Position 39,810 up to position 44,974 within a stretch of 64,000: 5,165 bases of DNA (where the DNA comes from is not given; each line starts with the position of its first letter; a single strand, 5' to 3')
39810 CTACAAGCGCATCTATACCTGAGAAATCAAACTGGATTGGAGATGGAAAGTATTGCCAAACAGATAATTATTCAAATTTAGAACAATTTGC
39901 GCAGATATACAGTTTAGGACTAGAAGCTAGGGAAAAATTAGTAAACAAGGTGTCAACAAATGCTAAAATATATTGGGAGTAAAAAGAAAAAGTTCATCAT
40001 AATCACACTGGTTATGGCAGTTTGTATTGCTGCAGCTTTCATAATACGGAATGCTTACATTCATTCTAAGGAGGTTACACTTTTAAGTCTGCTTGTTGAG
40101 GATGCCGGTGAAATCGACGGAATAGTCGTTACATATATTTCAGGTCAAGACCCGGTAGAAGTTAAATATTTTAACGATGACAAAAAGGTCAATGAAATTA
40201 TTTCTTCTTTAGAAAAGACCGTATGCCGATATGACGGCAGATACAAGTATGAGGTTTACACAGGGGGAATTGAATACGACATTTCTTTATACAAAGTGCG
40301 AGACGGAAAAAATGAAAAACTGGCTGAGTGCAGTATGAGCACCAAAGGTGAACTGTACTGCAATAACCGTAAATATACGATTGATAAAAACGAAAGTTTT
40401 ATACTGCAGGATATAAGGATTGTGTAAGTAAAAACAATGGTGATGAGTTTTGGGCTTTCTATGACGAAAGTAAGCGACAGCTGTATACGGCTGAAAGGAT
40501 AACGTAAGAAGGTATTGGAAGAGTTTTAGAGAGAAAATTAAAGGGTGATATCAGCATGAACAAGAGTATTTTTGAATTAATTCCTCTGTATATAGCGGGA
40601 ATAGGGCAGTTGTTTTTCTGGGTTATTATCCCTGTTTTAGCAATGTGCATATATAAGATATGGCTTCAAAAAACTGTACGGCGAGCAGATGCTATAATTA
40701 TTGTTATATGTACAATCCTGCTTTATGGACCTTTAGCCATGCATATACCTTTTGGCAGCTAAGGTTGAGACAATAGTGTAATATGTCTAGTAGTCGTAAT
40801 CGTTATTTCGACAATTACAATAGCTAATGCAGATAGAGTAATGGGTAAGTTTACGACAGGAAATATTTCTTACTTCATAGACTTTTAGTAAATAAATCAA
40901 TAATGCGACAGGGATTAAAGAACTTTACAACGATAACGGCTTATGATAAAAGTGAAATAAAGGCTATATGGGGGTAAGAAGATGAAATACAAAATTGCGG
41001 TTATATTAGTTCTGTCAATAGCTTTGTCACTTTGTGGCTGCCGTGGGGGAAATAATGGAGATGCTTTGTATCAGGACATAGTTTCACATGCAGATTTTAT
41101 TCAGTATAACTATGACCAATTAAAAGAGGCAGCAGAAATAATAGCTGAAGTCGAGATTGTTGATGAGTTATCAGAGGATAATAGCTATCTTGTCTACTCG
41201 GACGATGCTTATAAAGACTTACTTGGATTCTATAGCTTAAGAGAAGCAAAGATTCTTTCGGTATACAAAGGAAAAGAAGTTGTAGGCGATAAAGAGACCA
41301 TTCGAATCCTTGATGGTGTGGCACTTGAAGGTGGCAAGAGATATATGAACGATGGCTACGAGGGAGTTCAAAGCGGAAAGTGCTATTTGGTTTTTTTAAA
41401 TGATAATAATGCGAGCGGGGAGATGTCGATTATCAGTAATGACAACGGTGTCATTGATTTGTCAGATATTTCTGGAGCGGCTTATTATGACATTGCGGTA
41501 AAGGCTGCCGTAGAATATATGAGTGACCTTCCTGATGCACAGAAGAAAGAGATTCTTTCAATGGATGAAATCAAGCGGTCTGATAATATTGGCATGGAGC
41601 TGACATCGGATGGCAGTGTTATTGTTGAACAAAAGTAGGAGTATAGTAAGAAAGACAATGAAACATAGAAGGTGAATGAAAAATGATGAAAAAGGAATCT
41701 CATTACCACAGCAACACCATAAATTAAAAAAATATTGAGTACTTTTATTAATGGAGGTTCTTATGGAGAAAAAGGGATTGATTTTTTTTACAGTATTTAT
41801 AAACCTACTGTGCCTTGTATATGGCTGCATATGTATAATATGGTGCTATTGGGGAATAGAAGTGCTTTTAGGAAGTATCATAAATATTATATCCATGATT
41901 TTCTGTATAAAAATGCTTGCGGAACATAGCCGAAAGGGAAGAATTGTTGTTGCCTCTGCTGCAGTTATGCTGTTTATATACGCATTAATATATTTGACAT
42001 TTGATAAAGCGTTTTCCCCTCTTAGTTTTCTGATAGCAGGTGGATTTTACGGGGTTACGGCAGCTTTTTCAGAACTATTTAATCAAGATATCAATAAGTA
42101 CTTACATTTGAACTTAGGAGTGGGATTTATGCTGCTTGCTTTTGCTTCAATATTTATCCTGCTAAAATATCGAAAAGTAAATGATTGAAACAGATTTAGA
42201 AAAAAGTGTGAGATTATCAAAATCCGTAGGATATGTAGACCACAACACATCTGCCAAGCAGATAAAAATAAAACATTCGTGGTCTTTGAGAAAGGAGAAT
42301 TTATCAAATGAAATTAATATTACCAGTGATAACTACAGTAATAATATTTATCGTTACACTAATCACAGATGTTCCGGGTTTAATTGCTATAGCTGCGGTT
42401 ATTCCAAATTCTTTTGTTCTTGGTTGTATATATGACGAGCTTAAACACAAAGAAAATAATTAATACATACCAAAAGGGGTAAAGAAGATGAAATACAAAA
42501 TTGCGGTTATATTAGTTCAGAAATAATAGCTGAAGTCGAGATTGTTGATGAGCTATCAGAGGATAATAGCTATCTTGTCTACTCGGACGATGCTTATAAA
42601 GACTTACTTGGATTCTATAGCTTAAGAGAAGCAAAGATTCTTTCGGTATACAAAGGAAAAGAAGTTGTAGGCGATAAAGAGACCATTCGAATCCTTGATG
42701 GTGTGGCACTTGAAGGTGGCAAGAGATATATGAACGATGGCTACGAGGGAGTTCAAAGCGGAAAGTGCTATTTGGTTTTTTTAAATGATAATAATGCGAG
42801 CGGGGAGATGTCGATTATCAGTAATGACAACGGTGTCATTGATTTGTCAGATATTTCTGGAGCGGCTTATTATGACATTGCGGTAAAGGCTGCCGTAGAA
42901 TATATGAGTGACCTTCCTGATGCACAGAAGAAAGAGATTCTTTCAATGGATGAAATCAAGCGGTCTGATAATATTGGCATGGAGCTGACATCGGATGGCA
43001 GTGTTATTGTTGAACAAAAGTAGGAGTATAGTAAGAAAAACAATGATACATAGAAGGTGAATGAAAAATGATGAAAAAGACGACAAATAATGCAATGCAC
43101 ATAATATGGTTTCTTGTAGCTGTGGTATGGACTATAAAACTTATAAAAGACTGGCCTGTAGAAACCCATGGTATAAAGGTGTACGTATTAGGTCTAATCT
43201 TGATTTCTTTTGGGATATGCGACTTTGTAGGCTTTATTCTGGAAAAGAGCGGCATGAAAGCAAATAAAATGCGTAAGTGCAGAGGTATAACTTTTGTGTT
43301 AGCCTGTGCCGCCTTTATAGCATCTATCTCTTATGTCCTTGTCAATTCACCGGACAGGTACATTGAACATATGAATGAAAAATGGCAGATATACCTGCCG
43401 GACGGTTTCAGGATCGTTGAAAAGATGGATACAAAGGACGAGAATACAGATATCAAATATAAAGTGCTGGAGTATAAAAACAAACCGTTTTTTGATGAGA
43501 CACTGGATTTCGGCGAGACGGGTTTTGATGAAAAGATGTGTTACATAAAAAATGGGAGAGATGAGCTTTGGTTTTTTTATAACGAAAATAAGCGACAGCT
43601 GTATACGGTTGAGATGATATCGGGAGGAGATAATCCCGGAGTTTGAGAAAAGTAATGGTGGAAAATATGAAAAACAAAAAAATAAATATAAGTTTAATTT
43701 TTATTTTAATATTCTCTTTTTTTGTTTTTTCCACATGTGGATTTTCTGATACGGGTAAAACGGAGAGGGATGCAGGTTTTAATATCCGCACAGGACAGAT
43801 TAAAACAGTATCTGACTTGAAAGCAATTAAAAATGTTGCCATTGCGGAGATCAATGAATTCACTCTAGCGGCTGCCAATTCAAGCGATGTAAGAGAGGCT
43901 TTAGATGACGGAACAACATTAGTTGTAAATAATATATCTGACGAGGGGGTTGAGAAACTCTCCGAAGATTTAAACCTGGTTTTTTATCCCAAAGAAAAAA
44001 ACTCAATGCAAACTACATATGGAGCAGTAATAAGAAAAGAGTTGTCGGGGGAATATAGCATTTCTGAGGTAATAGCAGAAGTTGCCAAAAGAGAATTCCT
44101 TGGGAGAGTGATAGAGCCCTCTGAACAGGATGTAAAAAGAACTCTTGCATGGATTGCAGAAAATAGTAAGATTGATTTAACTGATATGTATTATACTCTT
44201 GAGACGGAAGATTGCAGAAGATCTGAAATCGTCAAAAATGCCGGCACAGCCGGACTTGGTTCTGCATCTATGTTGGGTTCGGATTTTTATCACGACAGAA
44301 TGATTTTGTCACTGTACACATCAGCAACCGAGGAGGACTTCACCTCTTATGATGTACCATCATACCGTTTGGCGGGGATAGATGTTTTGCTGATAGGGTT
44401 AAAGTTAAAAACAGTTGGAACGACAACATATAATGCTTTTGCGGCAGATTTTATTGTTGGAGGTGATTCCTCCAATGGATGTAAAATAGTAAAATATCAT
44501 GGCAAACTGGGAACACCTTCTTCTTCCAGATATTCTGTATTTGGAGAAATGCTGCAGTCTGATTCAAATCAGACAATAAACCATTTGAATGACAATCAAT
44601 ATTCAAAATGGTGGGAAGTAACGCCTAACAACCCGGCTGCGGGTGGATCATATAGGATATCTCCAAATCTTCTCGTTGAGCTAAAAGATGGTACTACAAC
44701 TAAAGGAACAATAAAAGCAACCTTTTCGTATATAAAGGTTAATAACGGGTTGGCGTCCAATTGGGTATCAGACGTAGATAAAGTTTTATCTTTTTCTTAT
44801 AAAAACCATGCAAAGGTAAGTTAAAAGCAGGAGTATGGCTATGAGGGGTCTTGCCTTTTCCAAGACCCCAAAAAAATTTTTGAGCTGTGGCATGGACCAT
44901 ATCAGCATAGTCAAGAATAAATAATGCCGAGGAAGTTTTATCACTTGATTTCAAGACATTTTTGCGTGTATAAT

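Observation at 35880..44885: Candidate undescribed system: a LytTR/HPK10-controlled island of secreted proteins, lipoproteins and small membrane proteins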

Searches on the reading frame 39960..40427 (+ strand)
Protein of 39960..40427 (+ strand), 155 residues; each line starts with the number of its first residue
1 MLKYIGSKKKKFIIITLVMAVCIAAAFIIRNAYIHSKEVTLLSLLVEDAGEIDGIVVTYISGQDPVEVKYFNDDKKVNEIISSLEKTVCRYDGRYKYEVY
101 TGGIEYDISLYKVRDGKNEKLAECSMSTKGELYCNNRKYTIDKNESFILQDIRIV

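Call 3: search_protein_families(library=pfam, max_evalue=1, proteins=[window:39960-40427:+])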
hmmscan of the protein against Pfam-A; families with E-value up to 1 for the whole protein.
window:39960-40427:+ (155 aa): 1 family
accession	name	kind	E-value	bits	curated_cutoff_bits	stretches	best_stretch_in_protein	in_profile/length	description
PF09610.15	Myco_arth_vir_N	-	0.033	14.9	22.4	1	7-26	4-23/32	Mycoplasma virulence signal region (Myco_arth_vir_N)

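Call 5: search_protein_families(library=ncbifam, max_evalue=1, proteins=[window:39960-40427:+])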
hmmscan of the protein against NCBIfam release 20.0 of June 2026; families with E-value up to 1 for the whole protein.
window:39960-40427:+ (155 aa): 3 families
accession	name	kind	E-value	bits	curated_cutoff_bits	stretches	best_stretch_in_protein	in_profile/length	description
NF010584.0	PRK13977.1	equivalog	0.0056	15.2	567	1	6-56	19-69/577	oleate hydratase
NF041635.1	STM3941_fam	subfamily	0.19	11.6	40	0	7-34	1-28/157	STM3941 family protein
TIGR02184.2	Myco_arth_vir_N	domain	0.53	10.4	25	1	7-25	4-22/33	MspA/MspB/MIB-like signal-anchor domain-contatining protein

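Call 6: search_protein_families(library=phrogs, max_evalue=0.1, proteins=[window:39960-40427:+])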
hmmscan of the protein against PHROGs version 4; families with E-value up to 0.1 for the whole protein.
window:39960-40427:+ (155 aa): 1 family
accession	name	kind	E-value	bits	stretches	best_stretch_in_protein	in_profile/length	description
phrog_20679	-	unknown function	0.09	13.5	0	58-86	14-42/49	-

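Call 7: search_protein_families(library=padloc, max_evalue=0.1, proteins=[window:39960-40427:+])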
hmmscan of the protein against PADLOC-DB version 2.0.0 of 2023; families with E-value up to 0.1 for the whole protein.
window:39960-40427:+ (155 aa): 0 families

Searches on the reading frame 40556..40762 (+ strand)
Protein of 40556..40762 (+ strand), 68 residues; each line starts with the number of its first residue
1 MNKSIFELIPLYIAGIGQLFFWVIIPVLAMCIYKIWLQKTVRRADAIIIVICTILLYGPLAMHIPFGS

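Call 3: search_protein_families(library=pfam, max_evalue=1, proteins=[window:40556-40762:+])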
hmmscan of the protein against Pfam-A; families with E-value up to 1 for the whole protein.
window:40556-40762:+ (68 aa): 1 family
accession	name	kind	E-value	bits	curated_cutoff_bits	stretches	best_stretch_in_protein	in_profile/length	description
PF23996.1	DUF7314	-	0.13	13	27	1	11-29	60-78/87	Domain of unknown function (DUF7314)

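Call 5: search_protein_families(library=ncbifam, max_evalue=1, proteins=[window:40556-40762:+])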
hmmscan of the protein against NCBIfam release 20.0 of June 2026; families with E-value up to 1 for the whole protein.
window:40556-40762:+ (68 aa): 0 families

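Call 6: search_protein_families(library=phrogs, max_evalue=0.1, proteins=[window:40556-40762:+])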
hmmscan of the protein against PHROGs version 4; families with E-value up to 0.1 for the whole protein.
window:40556-40762:+ (68 aa): 2 families
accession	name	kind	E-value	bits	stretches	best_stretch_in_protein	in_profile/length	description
phrog_11038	-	unknown function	0.0056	17.7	1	4-37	5-38/53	-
phrog_18981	-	unknown function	0.089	14.1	0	13-50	6-43/60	-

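Call 7: search_protein_families(library=padloc, max_evalue=0.1, proteins=[window:40556-40762:+])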
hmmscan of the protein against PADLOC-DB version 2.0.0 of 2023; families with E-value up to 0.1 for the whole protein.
window:40556-40762:+ (68 aa): 0 families
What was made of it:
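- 40556..40762 (+): Gene D: 68-aa protein with two hydrophobic helices. No family match (calls 3, 5-7).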

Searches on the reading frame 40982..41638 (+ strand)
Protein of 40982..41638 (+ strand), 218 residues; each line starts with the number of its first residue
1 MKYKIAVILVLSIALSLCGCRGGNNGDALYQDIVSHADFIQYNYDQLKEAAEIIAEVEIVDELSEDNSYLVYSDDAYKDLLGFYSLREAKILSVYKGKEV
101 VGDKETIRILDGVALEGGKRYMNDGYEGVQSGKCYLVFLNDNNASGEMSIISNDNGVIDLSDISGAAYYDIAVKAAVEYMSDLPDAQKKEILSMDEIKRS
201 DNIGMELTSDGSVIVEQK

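Call 3: search_protein_families(library=pfam, max_evalue=1, proteins=[window:40982-41638:+])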
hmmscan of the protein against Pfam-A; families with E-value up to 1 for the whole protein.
window:40982-41638:+ (218 aa): 2 families
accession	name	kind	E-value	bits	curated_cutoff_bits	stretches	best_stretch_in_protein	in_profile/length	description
PF13103.11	TonB_2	-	0.005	17.4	22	1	141-187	23-72/85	TonB C terminal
PF24435.1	RRM_NFXL1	-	0.093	13.1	27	1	131-154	36-56/80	NFXL1 RRM-like domain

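Call 5: search_protein_families(library=ncbifam, max_evalue=1, proteins=[window:40982-41638:+])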
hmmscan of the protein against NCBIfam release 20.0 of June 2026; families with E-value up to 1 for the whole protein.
window:40982-41638:+ (218 aa): 0 families

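Call 6: search_protein_families(library=phrogs, max_evalue=0.1, proteins=[window:40982-41638:+])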
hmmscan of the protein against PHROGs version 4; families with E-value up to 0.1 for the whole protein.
window:40982-41638:+ (218 aa): 2 families
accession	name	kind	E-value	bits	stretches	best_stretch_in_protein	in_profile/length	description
phrog_11322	-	unknown function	0.039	15.2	1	60-105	25-70/83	-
phrog_6455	-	unknown function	0.078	14.2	0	18-77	29-85/101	-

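Call 7: search_protein_families(library=padloc, max_evalue=0.1, proteins=[window:40982-41638:+])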
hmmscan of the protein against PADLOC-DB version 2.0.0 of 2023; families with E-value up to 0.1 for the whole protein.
window:40982-41638:+ (218 aa): 0 families

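Call 51: search_solved_structures(query=window:40982-41638:+, max_evalue=1)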
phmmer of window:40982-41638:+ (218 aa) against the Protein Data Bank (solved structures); distinct sequences matched with E-value up to 1: 0.
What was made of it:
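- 40982..41638 (+): Gene E: 218-aa putative lipoprotein (LCGC lipobox). No family or PDB match (calls 3, 5, 51).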

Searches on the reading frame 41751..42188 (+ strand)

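Call 3: search_protein_families(library=pfam, max_evalue=1, proteins=[window:41751-42188:+])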
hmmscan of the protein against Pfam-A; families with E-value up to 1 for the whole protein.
window:41751-42188:+ (145 aa): 3 families
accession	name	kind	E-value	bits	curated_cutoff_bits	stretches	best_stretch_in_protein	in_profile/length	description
PF24284.1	DUF7472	-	0.051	14.2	27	1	63-86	9-34/65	Family of unknown function (DUF7472)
PF09843.14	DUF2070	-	0.8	8.4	30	1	11-119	72-184/561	Predicted membrane protein (DUF2070)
PF07907.16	YibE_F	-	0.95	9.4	27.2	0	4-88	15-99/241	YibE/F-like protein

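Call 5: search_protein_families(library=ncbifam, max_evalue=1, proteins=[window:41751-42188:+])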
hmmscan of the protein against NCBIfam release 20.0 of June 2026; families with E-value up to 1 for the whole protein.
window:41751-42188:+ (145 aa): 2 families
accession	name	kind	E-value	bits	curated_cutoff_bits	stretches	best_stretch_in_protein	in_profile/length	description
NF041247.1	UsfY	equivalog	0.39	11.5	100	0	43-85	30-72/95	protein UsfY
NF009236.0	PRK12586.1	equivalog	0.39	10.5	156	1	36-104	14-84/145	Na+/H+ antiporter subunit G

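Call 6: search_protein_families(library=phrogs, max_evalue=0.1, proteins=[window:41751-42188:+])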
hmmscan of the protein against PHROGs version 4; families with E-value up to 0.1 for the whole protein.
window:41751-42188:+ (145 aa): 0 families

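Call 7: search_protein_families(library=padloc, max_evalue=0.1, proteins=[window:41751-42188:+])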
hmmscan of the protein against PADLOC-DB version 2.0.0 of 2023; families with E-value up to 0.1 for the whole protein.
window:41751-42188:+ (145 aa): 0 families

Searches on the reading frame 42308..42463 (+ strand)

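Call 6: search_protein_families(library=phrogs, max_evalue=0.1, proteins=[window:42308-42463:+])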
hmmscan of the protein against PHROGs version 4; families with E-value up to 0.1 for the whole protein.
window:42308-42463:+ (51 aa): 1 family
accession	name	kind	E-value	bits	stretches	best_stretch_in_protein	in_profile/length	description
phrog_9284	-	lysis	0.054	14.3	1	8-49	18-60/69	holin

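Call 7: search_protein_families(library=padloc, max_evalue=0.1, proteins=[window:42308-42463:+])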
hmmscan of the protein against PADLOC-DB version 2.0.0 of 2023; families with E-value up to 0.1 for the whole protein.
window:42308-42463:+ (51 aa): 0 families

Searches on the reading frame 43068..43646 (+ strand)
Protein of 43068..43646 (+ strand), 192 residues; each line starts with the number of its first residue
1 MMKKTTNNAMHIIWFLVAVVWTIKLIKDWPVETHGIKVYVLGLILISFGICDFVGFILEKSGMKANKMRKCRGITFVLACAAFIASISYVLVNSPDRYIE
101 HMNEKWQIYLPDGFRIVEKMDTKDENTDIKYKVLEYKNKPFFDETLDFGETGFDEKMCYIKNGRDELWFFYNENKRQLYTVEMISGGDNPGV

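Call 3: search_protein_families(library=pfam, max_evalue=1, proteins=[window:43068-43646:+])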
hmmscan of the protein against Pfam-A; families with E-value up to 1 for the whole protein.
window:43068-43646:+ (192 aa): 2 families
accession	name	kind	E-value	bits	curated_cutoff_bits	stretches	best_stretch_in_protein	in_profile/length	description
PF05767.17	Pox_A14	-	0.093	13.4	27.7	1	38-89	14-65/93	Poxvirus virion envelope protein A14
PF18460.6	HetR_C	-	0.12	12.8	27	1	88-129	6-46/79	Heterocyst differentiation regulator C-terminal Hood domain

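Call 5: search_protein_families(library=ncbifam, max_evalue=1, proteins=[window:43068-43646:+])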
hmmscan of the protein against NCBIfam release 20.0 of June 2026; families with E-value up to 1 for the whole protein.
window:43068-43646:+ (192 aa): 3 families
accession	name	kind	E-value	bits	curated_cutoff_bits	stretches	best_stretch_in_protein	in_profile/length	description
NF007578.0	PRK10213.1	equivalog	0.017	14.3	584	1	31-84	244-297/396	purine ribonucleoside efflux pump NepI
NF041247.1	UsfY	equivalog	0.031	15.1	100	1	40-109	23-86/95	protein UsfY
NF047801.1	LIC10301_lipo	equivalog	0.089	13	130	1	104-173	50-119/124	LIC10301 family lipoprotein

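Call 6: search_protein_families(library=phrogs, max_evalue=0.1, proteins=[window:43068-43646:+])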
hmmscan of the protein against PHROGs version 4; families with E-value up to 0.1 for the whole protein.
window:43068-43646:+ (192 aa): 0 families

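Call 7: search_protein_families(library=padloc, max_evalue=0.1, proteins=[window:43068-43646:+])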
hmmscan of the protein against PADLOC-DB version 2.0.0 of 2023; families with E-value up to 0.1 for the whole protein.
window:43068-43646:+ (192 aa): 0 families

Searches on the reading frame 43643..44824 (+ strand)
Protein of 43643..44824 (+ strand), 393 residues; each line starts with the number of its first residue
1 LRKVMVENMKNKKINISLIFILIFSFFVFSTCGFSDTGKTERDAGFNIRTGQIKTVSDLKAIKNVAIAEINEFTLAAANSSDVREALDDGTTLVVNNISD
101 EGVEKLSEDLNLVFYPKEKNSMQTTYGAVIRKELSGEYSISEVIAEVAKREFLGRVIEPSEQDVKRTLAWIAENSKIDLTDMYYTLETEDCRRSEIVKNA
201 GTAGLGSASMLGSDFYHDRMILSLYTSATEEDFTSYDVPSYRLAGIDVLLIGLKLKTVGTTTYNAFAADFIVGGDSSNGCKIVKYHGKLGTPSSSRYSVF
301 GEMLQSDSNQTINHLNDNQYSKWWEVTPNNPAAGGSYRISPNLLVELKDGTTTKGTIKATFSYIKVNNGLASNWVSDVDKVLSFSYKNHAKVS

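Call 3: search_protein_families(library=pfam, max_evalue=1, proteins=[window:43643-44824:+])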
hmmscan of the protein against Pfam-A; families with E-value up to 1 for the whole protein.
window:43643-44824:+ (393 aa): 0 families

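Call 5: search_protein_families(library=ncbifam, max_evalue=1, proteins=[window:43643-44824:+])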
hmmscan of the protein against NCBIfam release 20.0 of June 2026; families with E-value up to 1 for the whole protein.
window:43643-44824:+ (393 aa): 1 family
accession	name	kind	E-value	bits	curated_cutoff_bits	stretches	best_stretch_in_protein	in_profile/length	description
NF033835.0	VraH_fam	subfamily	0.011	15.7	40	1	5-31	4-33/54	VraH family peptide resistance protein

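Call 6: search_protein_families(library=phrogs, max_evalue=0.1, proteins=[window:43643-44824:+])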
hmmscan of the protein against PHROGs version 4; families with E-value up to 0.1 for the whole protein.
window:43643-44824:+ (393 aa): 0 families

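Call 7: search_protein_families(library=padloc, max_evalue=0.1, proteins=[window:43643-44824:+])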
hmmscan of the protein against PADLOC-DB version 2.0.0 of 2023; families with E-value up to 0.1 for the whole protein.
window:43643-44824:+ (393 aa): 0 families

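Call 10: find_homologous_proteins(query=window:43667-44824:+, max_evalue=0.001)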
Query window:43667-44824:+ (385 aa): 4 proteins with E <= 0.001 among 8000 candidates.
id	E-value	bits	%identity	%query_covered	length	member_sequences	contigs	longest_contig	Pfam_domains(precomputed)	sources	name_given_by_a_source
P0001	2.1e-238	809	95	100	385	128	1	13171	-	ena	-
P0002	2.1e-230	782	87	100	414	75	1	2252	-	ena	-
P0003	1.7e-161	555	86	71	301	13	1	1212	-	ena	-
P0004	2.9e-70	255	39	95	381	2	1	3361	-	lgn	-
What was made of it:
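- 43643..44824 (+): Gene I: 385/393-aa putative lipoprotein, overlapping the stop of H. Only four homologues in the large search (call 10).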

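Call 50: search_solved_structures(query=A2, max_evalue=1)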
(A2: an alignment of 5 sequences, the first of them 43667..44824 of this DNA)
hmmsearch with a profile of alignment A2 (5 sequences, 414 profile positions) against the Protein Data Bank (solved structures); distinct sequences matched with E-value up to 1: 2.
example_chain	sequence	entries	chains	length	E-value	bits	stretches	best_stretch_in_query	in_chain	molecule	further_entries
1yio_A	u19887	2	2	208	0.37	13.2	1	71-147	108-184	response regulatory protein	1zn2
9cmr_A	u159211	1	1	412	0.39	13.1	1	135-236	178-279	E3 ubiquitin-protein ligase TOM1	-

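Call 54: predict_structure(alignment_id=A2)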
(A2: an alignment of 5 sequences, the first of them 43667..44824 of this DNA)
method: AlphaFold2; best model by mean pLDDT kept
length: 385 residues; sequences in the alignment: 5
mean_pLDDT: 40.4   pTM: 0.33
mean pLDDT of the five models: 40.4, 38.9, 37.7, 35.3, 29.7
residues with pLDDT >= 90: 0; 70-90: 33; 50-70: 56; < 50: 296
segments of 3 or more residues with pLDDT < 50: 1-41, 125-272, 277-316, 324-385
pLDDT, mean of each block of 10 residues (from residue 1): 38 41 34 29 73 67 81 76 66 64 54 54 45 38 29 29 28 36 34 23 26 29 30 25 27 30 37 48 32 33 43 44 44 34 34 29 28 30 23
secondary structure, 60 per line:
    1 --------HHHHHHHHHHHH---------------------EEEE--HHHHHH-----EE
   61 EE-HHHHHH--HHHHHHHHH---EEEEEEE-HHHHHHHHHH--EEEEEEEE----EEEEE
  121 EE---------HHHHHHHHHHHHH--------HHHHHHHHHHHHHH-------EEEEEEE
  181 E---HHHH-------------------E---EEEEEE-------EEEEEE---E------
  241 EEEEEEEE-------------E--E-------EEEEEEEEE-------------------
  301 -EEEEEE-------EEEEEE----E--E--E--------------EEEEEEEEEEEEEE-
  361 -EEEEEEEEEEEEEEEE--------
elements in order: H9-20 E42-45 H48-53 E59-62 H64-69 H72-80 E84-90 H92-101 E104-111 E116-122 H132-144 H153-166 E174-181 H185-188 E212-217 E225-230 E241-248 E273-281 E302-307 E315-320 E346-359 E362-377
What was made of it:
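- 43643..44824 (+): The AlphaFold2 model failed, pLDDT 40 (call 54).
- Tried and rejected: Structure of I. The alignment had five sequences and the model failed, pLDDT 40 (call 54).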
